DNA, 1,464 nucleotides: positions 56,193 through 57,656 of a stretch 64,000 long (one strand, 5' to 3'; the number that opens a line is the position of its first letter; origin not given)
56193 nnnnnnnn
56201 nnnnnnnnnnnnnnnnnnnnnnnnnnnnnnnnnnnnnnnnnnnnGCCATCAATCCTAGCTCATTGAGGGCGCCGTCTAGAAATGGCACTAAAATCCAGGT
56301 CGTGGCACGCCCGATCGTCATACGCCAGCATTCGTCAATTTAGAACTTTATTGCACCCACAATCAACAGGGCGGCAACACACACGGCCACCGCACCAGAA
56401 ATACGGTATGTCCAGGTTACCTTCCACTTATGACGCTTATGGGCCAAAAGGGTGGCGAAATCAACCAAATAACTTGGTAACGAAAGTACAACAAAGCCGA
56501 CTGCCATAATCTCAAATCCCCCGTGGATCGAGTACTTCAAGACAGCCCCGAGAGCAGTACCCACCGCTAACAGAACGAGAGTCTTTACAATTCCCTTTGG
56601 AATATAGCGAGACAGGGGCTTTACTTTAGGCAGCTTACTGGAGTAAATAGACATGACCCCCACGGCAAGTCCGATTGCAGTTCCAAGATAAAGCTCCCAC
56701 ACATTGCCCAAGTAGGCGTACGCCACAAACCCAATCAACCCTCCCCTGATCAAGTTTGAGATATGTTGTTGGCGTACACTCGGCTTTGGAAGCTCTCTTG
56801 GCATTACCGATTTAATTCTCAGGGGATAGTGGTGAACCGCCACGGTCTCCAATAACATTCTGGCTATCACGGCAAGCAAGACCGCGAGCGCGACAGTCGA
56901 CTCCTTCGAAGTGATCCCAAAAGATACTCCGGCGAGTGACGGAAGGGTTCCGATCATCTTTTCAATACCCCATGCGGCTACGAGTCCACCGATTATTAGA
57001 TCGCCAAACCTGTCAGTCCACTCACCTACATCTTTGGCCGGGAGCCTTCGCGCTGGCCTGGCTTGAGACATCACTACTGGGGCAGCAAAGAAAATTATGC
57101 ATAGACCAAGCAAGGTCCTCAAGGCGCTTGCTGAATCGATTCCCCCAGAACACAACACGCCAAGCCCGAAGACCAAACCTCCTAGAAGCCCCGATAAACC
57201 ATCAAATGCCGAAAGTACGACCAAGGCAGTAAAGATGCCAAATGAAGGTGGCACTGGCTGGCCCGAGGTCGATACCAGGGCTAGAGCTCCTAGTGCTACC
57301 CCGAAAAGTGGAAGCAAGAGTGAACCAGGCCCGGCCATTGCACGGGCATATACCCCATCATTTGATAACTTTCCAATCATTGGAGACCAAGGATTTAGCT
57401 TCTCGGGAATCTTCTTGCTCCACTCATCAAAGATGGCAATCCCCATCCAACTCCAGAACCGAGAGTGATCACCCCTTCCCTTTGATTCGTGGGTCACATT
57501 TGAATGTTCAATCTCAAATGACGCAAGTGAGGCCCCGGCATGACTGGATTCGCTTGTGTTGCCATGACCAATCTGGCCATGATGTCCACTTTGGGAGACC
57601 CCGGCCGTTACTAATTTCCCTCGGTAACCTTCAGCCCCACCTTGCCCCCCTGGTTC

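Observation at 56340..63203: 2287-aa protein joining an adhesin-like ectodomain, a long helical stalk and a polytopic membrane domain in one chain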

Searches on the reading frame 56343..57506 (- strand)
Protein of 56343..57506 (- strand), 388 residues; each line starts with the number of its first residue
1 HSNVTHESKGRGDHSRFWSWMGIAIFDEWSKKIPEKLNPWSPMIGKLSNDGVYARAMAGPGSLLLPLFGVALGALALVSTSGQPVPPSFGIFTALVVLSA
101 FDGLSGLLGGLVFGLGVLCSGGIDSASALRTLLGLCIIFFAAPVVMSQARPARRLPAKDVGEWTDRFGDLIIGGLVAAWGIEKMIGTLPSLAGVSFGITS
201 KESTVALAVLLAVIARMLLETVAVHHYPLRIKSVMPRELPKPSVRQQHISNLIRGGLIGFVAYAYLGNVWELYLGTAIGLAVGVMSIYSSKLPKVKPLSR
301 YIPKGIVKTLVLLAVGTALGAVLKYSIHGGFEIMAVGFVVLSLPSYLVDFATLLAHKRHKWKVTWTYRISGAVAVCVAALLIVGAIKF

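Call 9: search_protein_families(library=pfam, proteins=[window:56343-57506:-], max_evalue=1)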
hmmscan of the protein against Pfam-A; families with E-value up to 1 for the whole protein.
seq(388 aa): 1 family
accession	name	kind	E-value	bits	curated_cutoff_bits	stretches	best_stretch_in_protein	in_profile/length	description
PF10277.15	Frag1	-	0.032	14.2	30.3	1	268-382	55-174/220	Frag1/DRAM/Sfk1 family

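Call 10: find_homologous_proteins(query=window:56343-57506:-)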
Query seq(388 aa): 8000 candidates shared short words with the query, none scored E <= 0.001.

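Call 20: search_protein_representatives(protein=window:56343-57506:-)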
Query: 388 residues. Proteins with E-value up to 0.001 (for the whole library): 642; up to 1e-10: 557; up to 1e-30: 310. The best 150 are listed.
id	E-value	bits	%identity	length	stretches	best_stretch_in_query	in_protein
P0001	6.2e-90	318.5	43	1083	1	7-387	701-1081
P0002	8.2e-86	304.9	43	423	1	9-381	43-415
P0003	5.7e-84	298.9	39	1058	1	2-386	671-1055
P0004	2.0e-83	297.0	40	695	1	2-386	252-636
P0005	8.2e-81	288.5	39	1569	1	2-387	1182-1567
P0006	1.4e-80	287.7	40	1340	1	2-387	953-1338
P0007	1.5e-80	287.6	41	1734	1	4-386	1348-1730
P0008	8.5e-80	285.1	39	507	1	7-386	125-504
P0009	5.7e-79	282.4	40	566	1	7-385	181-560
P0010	3.5e-76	273.2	39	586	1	4-385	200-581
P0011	1.2e-75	271.5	38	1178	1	2-386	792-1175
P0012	1.3e-75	271.4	38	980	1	5-386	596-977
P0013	1.5e-75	271.1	39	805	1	11-386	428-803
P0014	1.9e-75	270.8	37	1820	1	2-386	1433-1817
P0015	2.4e-75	270.5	40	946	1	2-386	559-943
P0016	4.1e-75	269.7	39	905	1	11-386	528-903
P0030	2.7e-67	244.0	38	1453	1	9-384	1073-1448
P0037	3.7e-65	236.9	36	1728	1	7-384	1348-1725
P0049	3.2e-61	224.0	34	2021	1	9-385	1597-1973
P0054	3.4e-60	220.6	37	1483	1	7-385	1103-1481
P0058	6.6e-60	219.6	34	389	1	10-385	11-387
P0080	1.0e-54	202.5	34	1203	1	5-380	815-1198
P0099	6.3e-50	186.8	32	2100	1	24-386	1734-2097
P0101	2.2e-49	185.0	32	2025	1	12-381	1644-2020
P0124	4.4e-46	174.1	31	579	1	11-381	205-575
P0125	9.0e-46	173.1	30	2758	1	7-375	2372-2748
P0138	1.9e-44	168.7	31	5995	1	7-384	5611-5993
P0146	9.6e-44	166.4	32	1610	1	7-377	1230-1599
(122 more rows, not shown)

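Call 27: find_homologous_proteins(query=A1, max_evalue=0.00001)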
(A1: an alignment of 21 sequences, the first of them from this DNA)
Query A1 (21 sequences) (388 aa, profile of the alignment): 1 proteins with E <= 0.00001 among 8000 candidates.
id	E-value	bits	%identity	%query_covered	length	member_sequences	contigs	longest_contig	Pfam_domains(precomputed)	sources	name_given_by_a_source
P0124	1.1e-141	490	31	92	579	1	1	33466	-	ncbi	ncbi:MAG: hypothetical protein ACOYEV_09675 [Candidatus Nanopelagicales bacterium]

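Call 31: find_related_loci(query=A2, collection=genome_contigs, flank=10000)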
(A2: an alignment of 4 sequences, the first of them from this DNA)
Query A2 (388 aa) in genome_contigs; peptide patterns used: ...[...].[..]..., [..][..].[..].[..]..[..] (x = any residue, [..] = any of these).
194 stretches matched a pattern; 41 encode a relative of the query (tblastn E <= 1e-3); 41 distinct loci.
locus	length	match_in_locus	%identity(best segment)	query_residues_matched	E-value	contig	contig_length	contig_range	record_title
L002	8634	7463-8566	43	1-368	9e-95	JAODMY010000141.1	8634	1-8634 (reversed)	MAG: Glaciihabitans sp. isolate RYN_104 scaffold_604532, whole genome shotgun sequence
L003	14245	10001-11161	40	1-386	1e-85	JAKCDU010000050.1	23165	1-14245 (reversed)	MAG: Actinomycetes bacterium isolate ZJ4.bin53 NODE_2588_length_23165_cov_7.629134, whole genome shotgun sequence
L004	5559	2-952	44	49-365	4e-81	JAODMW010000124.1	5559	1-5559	MAG: Microbacteriaceae bacterium isolate RYN_102 scaffold_1325544, whole genome shotgun sequence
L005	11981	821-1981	40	1-386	7e-81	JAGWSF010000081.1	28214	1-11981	MAG: Acidobacteriota bacterium isolate REEB343 k141_1268754, whole genome shotgun sequence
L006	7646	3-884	43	72-365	8e-75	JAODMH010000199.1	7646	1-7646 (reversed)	MAG: Microbacteriaceae bacterium isolate RYN_86 scaffold_1219937, whole genome shotgun sequence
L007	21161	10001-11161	37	1-387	9e-68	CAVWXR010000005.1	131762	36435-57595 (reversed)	MAG: uncultured Actinomycetes bacterium isolate MFD03726.bin.2.125 genome assembly, contig: contig_11722, whole genome s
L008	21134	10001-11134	38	11-388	1e-66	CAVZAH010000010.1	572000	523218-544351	MAG: uncultured Acidimicrobiia bacterium isolate MFD01916.bin.1.57 genome assembly, contig: contig_5755, whole genome sh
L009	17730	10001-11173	29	5-388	2e-53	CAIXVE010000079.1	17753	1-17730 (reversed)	MAG: uncultured Micrococcales bacterium isolate MJ-2014_bin-1717 genome assembly, contig: bin-1717:079/105, whole genome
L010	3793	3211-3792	45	1-194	7e-50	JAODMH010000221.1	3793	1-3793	MAG: Microbacteriaceae bacterium isolate RYN_86 scaffold_916891, whole genome shotgun sequence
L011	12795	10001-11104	32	12-371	1e-49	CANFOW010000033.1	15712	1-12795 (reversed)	MAG: Actinobacteria bacterium isolate Jr-14may18-117 genome assembly, contig: Jr-14may18-C5856, whole genome shotgun seq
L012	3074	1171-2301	27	5-373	2e-47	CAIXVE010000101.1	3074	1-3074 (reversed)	MAG: uncultured Micrococcales bacterium isolate MJ-2014_bin-1717 genome assembly, contig: bin-1717:101/105, whole genome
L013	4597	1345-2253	29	9-306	1e-44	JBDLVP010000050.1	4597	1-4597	MAG: Actinomycetota bacterium isolate littlewolfcreek_2019_sw_WHONDRS-S19S_0078_B_bin.71 scaffold_476070, whole genome s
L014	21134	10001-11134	28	8-377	2e-44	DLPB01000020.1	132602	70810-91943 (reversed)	MAG TPA_asm: Micrococcales bacterium UBA7469 UBA7469_contig_3529, whole genome shotgun sequence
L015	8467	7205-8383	28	1-386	4e-44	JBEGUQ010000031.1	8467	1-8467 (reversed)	MAG: Actinomycetota bacterium isolate redbuttecreek_2019_sw_WHONDRS-S19S_0086_F_bin.9 scaffold_577, whole genome shotgun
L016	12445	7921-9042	27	6-373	7e-44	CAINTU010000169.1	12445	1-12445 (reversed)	MAG: uncultured Micrococcales bacterium isolate MJ1_bin-0531 genome assembly, contig: bin-0531:169/218, whole genome sho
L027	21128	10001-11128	25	1-371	2e-30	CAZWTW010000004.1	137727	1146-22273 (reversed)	MAG TPA_asm: uncultured Gulosibacter sp. isolate SRP219642_co6_104 genome assembly, contig: NODE_38_length_137727_cov_16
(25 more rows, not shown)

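Call 34: predict_structure(alignment_id=A1)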
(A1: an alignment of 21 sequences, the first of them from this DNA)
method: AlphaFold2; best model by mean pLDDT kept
length: 388 residues; sequences in the alignment: 21
mean_pLDDT: 84.7   pTM: 0.80
mean pLDDT of the five models: 84.7, 83.9, 83.3, 82.9, 80.3
residues with pLDDT >= 90: 120; 70-90: 238; 50-70: 24; < 50: 6
segments of 3 or more residues with pLDDT < 50: 1-6
pLDDT, mean of each block of 10 residues (from residue 1): 47 74 82 85 85 82 91 97 94 95 93 96 91 93 82 74 83 87 90 86 94 90 83 75 86 89 87 92 90 85 80 86 87 89 90 76 76 77 61
secondary structure, 60 per line:
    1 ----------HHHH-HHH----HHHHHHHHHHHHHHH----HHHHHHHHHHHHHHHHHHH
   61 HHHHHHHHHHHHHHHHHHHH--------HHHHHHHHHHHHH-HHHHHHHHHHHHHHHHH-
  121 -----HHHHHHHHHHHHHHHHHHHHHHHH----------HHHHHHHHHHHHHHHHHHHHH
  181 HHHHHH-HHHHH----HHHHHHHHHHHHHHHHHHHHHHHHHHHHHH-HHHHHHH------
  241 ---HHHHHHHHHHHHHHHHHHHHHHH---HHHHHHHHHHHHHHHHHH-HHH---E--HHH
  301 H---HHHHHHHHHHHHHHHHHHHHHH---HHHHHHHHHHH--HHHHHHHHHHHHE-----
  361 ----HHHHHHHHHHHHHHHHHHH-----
elements in order: H11-14 H23-37 H42-80 H89-101 H103-119 H126-149 H160-186 H188-192 H197-226 H228-234 H244-266 H270-287 H298-301 H305-326 H330-340 H343-354 H365-383

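Call 37: fold_search(model_id=the predicted structure, library=pdb)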
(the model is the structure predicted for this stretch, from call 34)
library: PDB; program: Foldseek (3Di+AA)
matches with E <= 10: 158; with E <= 0.001: 0
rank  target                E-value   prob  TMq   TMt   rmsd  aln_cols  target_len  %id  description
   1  9jrk                  3.4e-01  0.18  0.16  0.17  18.2       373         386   15  outward-open hSLC19A1 + MTX (released 2025-02-26)
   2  9joz                  4.3e-01  0.21  0.18  0.18  18.4       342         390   13  outward-open hSLC19A1 (released 2025-02-26)
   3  5ayn                  4.9e-01  0.28  0.21  0.20  18.7       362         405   16  Crystal structure of a bacterial homologue of iron transporter ferroportin in outward-facing state (released 2015-11-04)
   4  9jrl                  5.1e-01  0.15  0.16  0.16  18.5       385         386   13  outward-open hSLC19A1 + PT523 (released 2025-02-26)
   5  8s5w_A                6.7e-01  0.21  0.18  0.19  17.3       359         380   10  Cryo-EM structure of fedratinib-bound human SLC19A3 in inward-open state (released 2024-10-02)
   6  9lnb_A                6.7e-01  0.18  0.18  0.18  16.5       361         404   17  Cryo-EM structure of lumen facing G6PT1 in the apo state (released 2025-12-31)
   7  9jri                  7.3e-01  0.18  0.17  0.17  17.4       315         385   15  outward-open hSLC19A1 + 5-MTHF (released 2025-02-26)
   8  9ge2_R                7.9e-01  0.08  0.12  0.15  22.8       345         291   12  Structure of GPR55 in complex with G13 and synthetic agonist ML184 (released 2025-03-05)
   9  9kuy                  8.2e-01  0.15  0.18  0.17  16.6       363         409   16  Cryo-EM structure of human G6PT in apo state (released 2025-11-12)
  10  9xca_B                9.2e-01  0.20  0.20  0.20  15.8       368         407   17  CryoEM structure of the G6PT dimer (released 2026-03-18)
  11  4qiq                  9.6e-01  0.08  0.14  0.13  23.4       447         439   14  Crystal structure of D-xylose-proton symporter (released 2014-08-06)
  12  9kvv                  1.0e+00  0.16  0.19  0.18  16.5       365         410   13  Cryo-EM structure of human G6PT in complex with G6P (released 2025-11-12)
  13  4u4w_A                1.1e+00  0.18  0.21  0.19  15.8       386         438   16  Structure of a nitrate/nitrite antiporter NarK in nitrate-bound occluded state (released 2015-07-15)
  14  9w1n_A                1.2e+00  0.13  0.17  0.17  19.5       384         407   13  Human SLC37A4 antiparallel dimer (released 2025-11-19)
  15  9p83_R                1.2e+00  0.08  0.13  0.16  21.7       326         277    9  NTSR1-Gi-NTS(8-13) GTP-Bound Complex in the Non-Canonical, AHD Open State (NC-Open-GTP) (released 2026-03-25)
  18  6g79_S                1.4e+00  0.06  0.11  0.15  23.3       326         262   12  Coupling specificity of heterotrimeric Go to the serotonin 5-HT1B receptor (released 2018-06-20)
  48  5wf5                  3.4e+00  0.03  0.12  0.11  29.6       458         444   11  Agonist bound human A2a adenosine receptor with D52N mutation at 2.60 A resolution (released 2018-02-21)
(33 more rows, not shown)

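Call 39: list_cluster_members(proteins=[P0001, P0003, P0005, P0007, P0014, P0049, P0099, P0125, P0138, P0058])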
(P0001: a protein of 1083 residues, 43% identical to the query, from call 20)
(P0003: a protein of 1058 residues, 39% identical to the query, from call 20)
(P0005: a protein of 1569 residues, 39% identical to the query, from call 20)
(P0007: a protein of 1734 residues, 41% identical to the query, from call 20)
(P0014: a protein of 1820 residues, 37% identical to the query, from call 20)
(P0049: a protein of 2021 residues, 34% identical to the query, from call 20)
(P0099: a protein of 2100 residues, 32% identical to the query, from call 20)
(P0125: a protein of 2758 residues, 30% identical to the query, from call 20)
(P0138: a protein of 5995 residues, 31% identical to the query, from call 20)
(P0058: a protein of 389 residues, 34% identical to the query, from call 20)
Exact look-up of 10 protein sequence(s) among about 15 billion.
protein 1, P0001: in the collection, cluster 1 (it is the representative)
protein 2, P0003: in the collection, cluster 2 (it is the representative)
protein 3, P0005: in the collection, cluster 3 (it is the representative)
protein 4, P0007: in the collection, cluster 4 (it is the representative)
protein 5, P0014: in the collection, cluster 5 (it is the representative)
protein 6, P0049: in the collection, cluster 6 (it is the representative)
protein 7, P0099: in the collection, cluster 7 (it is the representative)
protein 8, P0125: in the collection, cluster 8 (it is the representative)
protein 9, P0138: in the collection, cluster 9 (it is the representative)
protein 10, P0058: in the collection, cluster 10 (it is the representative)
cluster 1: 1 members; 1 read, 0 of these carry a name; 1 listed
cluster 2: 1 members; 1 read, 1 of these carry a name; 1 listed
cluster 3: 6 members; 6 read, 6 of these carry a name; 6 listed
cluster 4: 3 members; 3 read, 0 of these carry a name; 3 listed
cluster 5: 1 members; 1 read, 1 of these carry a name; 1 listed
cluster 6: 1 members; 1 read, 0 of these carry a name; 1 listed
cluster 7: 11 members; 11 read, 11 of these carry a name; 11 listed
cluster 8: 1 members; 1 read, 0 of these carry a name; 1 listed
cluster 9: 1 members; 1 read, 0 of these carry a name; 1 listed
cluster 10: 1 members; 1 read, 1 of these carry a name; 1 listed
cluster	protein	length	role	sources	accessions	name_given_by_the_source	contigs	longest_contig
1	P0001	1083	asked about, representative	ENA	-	-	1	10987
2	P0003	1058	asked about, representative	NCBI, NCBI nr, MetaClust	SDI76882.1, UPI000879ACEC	hypothetical protein SAMN05444157_0069 [Frankineae bacterium MT45] | status=active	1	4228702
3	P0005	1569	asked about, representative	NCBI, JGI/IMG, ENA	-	hypothetical protein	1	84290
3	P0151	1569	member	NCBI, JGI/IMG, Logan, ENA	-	hypothetical protein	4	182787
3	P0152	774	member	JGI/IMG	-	hypothetical protein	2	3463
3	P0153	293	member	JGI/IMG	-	hypothetical protein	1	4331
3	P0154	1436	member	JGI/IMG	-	hypothetical protein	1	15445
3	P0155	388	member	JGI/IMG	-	hypothetical protein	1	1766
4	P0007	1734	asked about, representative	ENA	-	-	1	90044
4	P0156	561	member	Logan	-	-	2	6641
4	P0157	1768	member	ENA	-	-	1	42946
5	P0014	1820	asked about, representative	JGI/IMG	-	hypothetical protein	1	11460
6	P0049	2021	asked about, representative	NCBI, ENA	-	-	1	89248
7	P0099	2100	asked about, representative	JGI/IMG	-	hypothetical protein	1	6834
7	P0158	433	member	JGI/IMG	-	hypothetical protein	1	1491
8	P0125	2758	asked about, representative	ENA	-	-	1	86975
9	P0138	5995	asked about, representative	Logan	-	-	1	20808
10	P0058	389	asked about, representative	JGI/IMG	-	hypothetical protein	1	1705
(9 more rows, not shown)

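Call 44: search_protein_families(library=pfam, alignment_id=A3, max_evalue=0.001)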
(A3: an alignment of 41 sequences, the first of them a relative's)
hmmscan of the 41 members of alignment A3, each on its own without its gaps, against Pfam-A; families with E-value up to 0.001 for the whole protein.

A. member 1, P0001 (1083 aa): 1 family
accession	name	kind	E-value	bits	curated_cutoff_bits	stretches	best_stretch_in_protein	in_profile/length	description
PF13088.12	BNR_2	-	2.3e-09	37.5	31.4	2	50-168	160-275/277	BNR repeat-like domain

B. families by the number of members that match (of 41 scanned): 39 families (the first 25 are shown)
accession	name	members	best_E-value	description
PF00041.27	fn3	14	2.7e-54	Fibronectin type III domain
PF16640.11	Big_3_5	11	1.9e-51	Bacterial Ig-like domain (group 3)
PF25059.1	FN3_DSCAM-DSCAML_C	8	7.8e-18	DSCAM/DSCAML C-terminal Fn3-like domain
PF16656.11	Pur_ac_phosph_N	7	3.5e-20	Purple acid Phosphatase, N-terminal domain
PF13517.12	FG-GAP_3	3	1e-64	FG-GAP-like repeat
PF22544.2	HYDIN_VesB_CFA65-like_Ig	3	1.9e-12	HYDIN/CFA65/VesB-like, Ig-like domain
PF18887.5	MBG_3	2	8e-48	MBG domain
PF19077.6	Big_13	2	7.8e-36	Bacterial Ig-like domain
PF01839.29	FG-GAP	2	3.2e-29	FG-GAP repeat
PF24507.1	Ig_CFAP65_4th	2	9.2e-25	CFAP65, fourth Ig-like domain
PF16655.11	PhoD_N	2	4.2e-17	PhoD-like phosphatase, N-terminal domain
PF22065.2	Cep192_D7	2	2.4e-15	Cep192 domain 7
PF12810.13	ALK_LTK_GRD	2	6.6e-13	ALK/LTK, Glycine-rich domain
PF00059.27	Lectin_C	2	0.00063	Lectin C-type domain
PF25390.1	WD40_RLD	1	2e-37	RCC1-like domain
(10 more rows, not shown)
